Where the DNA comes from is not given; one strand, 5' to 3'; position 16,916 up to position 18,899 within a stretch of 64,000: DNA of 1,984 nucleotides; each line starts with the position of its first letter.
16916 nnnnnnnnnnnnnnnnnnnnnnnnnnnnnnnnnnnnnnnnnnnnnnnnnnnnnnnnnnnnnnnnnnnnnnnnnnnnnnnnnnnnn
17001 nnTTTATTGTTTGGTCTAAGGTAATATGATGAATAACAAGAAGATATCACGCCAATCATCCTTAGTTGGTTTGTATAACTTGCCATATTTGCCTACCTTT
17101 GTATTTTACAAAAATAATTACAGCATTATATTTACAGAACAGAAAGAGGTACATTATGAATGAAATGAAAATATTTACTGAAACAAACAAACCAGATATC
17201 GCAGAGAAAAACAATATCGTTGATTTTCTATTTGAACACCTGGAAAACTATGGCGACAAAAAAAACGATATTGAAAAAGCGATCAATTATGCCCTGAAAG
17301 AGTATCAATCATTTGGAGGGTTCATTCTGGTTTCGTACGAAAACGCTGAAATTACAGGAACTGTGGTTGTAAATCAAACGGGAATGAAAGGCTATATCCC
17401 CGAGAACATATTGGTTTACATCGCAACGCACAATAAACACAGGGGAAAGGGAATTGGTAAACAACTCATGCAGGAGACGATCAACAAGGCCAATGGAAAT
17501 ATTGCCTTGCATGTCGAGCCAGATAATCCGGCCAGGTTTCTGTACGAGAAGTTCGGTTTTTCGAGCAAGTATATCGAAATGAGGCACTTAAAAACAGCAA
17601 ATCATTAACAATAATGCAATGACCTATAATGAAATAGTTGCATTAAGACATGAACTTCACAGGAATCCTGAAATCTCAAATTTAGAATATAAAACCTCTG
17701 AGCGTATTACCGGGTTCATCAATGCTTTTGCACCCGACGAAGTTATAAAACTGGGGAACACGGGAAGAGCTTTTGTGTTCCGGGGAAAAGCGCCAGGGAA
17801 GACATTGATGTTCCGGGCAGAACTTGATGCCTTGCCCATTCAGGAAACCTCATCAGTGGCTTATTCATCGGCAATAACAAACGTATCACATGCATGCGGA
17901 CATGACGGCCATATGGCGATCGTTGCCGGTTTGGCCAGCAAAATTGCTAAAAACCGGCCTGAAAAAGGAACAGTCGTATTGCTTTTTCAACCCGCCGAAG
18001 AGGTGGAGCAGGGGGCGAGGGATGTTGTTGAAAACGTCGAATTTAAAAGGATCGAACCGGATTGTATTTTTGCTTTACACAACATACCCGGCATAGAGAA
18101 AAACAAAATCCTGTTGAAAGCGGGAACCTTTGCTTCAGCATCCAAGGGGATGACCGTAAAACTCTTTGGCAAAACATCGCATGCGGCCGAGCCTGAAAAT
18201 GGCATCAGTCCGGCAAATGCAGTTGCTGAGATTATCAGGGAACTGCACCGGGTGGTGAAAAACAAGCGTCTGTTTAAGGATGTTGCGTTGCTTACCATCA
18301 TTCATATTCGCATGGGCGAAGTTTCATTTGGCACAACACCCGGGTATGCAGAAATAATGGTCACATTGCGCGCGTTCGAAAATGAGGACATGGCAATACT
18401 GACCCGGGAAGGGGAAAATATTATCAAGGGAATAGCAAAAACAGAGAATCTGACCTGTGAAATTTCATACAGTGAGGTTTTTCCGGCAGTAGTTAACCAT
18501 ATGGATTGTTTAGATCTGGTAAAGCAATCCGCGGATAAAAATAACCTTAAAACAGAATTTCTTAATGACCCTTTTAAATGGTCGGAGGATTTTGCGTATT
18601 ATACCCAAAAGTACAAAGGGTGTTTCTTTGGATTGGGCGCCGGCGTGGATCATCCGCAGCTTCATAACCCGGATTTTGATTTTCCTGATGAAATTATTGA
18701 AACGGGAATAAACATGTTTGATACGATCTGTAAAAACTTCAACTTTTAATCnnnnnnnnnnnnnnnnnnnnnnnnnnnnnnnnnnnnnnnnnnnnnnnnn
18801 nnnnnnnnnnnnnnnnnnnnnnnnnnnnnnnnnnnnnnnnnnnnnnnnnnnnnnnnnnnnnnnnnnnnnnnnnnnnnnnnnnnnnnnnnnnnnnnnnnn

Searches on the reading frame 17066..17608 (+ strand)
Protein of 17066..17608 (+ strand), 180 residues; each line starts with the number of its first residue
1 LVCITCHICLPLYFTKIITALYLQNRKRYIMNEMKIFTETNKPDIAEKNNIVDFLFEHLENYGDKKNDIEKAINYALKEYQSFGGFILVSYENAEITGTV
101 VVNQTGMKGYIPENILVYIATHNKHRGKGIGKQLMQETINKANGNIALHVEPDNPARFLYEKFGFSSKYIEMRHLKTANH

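Call 65: search_protein_families(library=pfam, proteins=[window:17066-17608:+], max_evalue=0.001)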
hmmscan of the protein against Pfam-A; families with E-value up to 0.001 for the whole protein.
window:17066-17608:+ (180 aa): 5 families
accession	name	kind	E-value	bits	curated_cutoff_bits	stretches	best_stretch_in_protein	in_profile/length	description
PF13508.13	Acetyltransf_7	-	1.8e-13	51.1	27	1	86-166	4-83/84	Acetyltransferase (GNAT) domain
PF00583.31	Acetyltransf_1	-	7.7e-12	46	20.7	1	79-165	26-116/116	Acetyltransferase (GNAT) family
PF13673.13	Acetyltransf_10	-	8.4e-09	35.9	23.6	1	85-166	31-108/128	Acetyltransferase (GNAT) domain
PF08445.16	FR47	-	5.5e-06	26.7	22.1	1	115-167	23-79/86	FR47-like protein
PF13527.13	Acetyltransf_9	-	5.5e-05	23.6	25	1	68-165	29-124/127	Acetyltransferase (GNAT) domain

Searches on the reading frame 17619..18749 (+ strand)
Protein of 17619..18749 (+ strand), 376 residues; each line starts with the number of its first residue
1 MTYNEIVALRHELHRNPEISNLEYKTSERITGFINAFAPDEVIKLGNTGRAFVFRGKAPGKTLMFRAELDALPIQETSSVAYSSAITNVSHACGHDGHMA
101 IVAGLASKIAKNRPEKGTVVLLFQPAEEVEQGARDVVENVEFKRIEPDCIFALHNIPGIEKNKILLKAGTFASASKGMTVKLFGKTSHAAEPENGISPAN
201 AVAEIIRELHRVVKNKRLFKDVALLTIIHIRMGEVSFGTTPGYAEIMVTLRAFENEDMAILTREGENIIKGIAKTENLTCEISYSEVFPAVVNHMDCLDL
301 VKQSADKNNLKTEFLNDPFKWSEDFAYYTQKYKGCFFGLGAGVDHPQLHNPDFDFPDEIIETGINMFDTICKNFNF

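Call 8: search_protein_families(library=pfam, proteins=[window:17619-18749:+], max_evalue=0.0001)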
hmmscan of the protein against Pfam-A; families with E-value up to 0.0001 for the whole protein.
window:17619-18749:+ (376 aa): 2 families
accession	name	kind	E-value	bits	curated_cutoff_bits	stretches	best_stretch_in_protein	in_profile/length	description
PF01546.33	Peptidase_M20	-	1.6e-35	123.3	24.6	1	64-371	1-204/206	Peptidase family M20/M25/M40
PF07687.19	M20_dimer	-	2.6e-06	27.8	21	1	175-273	6-103/107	Peptidase dimerisation domain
